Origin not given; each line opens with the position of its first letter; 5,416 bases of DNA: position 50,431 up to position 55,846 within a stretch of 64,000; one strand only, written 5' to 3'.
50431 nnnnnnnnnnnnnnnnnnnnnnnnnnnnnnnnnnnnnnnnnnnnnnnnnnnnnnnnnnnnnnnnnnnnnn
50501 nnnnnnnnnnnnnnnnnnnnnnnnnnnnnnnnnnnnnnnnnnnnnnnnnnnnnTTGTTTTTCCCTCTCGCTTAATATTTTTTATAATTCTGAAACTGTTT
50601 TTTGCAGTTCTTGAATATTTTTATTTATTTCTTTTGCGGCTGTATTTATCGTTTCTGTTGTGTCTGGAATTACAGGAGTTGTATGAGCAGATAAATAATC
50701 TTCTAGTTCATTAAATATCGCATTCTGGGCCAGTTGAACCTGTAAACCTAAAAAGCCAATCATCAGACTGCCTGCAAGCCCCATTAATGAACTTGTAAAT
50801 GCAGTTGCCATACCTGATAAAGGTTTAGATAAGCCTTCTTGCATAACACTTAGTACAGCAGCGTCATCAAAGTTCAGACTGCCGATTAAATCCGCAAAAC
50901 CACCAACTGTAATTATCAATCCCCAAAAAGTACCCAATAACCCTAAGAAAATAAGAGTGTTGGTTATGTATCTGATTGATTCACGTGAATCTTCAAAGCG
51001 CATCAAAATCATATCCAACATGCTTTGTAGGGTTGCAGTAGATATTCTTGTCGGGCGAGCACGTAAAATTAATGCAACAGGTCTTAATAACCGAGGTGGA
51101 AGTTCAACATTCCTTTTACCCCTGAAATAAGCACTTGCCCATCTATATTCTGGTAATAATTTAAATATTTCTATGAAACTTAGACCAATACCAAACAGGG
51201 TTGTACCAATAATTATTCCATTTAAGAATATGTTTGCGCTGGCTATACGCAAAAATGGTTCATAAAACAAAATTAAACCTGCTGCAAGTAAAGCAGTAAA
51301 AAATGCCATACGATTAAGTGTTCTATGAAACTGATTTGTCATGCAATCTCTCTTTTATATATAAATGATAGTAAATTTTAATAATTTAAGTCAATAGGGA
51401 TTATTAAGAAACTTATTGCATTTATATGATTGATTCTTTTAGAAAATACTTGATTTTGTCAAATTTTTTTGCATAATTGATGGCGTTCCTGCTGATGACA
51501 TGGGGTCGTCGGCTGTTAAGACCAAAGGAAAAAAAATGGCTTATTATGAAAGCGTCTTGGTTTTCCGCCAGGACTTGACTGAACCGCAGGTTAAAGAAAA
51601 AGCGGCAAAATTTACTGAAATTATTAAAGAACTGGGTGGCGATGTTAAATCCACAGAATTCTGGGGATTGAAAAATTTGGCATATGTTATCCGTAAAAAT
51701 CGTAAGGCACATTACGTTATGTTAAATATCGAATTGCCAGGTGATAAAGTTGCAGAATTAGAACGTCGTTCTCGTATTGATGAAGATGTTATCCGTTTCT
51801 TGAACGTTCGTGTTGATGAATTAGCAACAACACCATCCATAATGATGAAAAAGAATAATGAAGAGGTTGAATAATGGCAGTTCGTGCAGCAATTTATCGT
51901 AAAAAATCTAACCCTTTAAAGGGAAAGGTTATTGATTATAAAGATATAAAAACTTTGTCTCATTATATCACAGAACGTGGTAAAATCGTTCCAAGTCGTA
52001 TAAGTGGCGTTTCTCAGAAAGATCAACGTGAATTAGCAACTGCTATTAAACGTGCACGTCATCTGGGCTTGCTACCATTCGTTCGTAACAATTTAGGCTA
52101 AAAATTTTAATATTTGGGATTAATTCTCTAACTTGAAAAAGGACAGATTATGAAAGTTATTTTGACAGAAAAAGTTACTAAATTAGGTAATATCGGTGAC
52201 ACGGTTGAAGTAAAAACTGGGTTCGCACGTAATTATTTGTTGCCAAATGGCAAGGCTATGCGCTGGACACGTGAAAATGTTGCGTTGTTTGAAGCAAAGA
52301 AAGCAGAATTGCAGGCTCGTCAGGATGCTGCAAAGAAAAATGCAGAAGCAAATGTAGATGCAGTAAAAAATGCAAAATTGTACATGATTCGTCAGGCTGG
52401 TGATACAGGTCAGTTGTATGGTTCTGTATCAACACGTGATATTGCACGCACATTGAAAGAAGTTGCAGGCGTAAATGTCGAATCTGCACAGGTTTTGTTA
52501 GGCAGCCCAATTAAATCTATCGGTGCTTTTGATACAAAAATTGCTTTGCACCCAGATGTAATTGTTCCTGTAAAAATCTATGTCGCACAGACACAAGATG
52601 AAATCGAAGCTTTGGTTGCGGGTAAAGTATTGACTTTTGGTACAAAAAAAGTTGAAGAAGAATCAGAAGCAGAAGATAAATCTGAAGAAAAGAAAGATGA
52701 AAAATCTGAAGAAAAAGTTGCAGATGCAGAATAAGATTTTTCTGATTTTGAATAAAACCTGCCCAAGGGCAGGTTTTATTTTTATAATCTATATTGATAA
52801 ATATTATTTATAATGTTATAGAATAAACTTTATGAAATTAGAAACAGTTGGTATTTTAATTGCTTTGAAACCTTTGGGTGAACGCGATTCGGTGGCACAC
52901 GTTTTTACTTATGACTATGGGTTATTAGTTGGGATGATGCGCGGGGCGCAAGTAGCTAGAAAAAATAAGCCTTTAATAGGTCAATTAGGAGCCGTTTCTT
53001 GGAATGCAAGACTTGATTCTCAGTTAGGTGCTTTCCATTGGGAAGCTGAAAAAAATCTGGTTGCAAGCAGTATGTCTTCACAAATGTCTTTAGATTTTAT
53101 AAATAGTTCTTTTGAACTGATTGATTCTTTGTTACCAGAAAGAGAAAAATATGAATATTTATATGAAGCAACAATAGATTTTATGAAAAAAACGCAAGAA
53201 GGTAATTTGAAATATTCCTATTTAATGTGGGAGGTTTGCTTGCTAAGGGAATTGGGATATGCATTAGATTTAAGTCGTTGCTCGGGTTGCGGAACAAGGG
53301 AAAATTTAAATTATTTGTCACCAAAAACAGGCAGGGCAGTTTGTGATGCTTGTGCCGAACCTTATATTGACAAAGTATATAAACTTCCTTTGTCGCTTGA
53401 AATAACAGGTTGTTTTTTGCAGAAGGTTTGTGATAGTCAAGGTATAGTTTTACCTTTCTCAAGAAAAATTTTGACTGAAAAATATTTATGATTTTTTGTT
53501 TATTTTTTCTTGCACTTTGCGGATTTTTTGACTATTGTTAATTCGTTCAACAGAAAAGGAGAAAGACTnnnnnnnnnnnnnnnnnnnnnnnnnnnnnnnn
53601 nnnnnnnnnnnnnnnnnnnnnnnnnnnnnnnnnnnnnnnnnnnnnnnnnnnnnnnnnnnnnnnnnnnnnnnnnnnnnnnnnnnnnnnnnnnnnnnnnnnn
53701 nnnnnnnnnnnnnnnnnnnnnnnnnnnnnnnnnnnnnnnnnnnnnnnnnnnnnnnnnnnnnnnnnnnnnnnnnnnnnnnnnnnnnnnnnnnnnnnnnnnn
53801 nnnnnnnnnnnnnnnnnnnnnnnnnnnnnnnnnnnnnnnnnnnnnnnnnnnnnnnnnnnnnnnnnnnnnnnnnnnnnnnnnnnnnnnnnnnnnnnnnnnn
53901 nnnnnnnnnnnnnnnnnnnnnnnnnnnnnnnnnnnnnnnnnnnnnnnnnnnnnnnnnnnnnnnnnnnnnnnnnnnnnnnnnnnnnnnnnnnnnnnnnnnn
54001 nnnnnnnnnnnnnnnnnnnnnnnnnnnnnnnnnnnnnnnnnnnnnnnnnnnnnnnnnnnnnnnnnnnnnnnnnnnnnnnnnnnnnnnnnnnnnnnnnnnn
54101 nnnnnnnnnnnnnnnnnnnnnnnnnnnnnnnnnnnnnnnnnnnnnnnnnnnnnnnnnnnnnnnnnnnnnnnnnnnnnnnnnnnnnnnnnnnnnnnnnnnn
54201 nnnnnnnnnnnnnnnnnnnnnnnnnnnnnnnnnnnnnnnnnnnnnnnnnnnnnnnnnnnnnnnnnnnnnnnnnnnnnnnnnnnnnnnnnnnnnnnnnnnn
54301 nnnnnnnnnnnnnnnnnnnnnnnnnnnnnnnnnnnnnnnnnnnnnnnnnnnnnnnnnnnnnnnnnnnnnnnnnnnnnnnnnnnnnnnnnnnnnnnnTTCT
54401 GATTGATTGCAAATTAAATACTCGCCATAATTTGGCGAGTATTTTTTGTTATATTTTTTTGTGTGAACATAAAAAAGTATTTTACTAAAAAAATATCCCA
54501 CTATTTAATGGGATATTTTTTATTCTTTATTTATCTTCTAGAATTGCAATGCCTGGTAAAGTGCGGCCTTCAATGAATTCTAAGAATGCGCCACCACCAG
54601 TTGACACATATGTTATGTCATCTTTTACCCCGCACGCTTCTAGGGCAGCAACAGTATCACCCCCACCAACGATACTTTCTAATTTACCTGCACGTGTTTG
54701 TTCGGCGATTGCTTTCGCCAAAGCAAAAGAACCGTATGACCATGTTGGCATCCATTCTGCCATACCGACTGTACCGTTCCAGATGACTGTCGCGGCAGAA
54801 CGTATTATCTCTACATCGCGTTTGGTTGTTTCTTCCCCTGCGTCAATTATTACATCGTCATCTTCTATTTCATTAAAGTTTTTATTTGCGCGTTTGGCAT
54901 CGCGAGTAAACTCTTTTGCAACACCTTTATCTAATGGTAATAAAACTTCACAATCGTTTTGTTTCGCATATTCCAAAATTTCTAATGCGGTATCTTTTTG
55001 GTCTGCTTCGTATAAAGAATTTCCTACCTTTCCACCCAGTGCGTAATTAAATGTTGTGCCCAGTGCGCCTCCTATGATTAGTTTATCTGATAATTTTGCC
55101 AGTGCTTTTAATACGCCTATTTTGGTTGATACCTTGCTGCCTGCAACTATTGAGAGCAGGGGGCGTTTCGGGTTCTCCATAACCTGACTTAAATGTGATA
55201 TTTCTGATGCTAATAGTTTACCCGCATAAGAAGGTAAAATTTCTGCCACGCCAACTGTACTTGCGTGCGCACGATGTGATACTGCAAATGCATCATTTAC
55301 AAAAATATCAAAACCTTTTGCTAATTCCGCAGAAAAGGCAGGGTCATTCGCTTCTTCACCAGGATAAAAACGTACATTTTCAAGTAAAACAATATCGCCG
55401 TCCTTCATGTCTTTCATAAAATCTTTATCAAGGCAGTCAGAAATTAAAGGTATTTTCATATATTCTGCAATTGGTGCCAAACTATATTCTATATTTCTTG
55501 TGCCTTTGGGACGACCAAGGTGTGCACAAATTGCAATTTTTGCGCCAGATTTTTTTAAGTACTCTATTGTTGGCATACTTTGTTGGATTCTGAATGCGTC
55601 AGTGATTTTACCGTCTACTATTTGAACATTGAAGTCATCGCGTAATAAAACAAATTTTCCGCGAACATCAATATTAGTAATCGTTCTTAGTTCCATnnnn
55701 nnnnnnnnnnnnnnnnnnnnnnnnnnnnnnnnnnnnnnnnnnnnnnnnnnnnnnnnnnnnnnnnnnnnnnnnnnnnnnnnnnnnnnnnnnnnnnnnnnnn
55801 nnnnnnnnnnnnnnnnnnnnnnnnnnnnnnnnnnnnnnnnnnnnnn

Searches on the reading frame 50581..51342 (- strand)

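Call 14: search_protein_families(library=pfam, proteins=[window:50581-51342:-], max_evalue=0.001)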
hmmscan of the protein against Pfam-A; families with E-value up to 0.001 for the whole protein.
window:50581-51342:- (253 aa): 1 family
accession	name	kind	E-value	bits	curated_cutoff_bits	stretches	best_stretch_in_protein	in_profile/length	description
PF01618.21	MotA_ExbB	-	0.00053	20.2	22.9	0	103-190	29-102/127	MotA/TolQ/ExbB proton channel family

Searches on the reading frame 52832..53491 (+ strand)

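Call 72: search_protein_families(library=pfam, proteins=[window:52832-53491:+], max_evalue=0.001)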
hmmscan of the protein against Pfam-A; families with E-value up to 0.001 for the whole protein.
window:52832-53491:+ (219 aa): 2 families
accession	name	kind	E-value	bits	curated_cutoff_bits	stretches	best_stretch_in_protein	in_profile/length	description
PF02565.21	RecO_C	-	3.1e-16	59.9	22.1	1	95-181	15-108/157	Recombination protein O C terminal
PF11967.14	RecO_N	-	6.7e-06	26.5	27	1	1-66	1-69/80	Recombination protein O N terminal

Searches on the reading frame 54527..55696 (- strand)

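Call 14: search_protein_families(library=pfam, proteins=[window:54527-55696:-], max_evalue=0.001)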
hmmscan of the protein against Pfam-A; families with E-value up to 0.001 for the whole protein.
window:54527-55696:- (389 aa): 1 family
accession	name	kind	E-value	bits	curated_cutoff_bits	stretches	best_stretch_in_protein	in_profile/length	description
PF00162.24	PGK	-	3.1e-126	421.9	27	1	6-378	1-379/379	Phosphoglycerate kinase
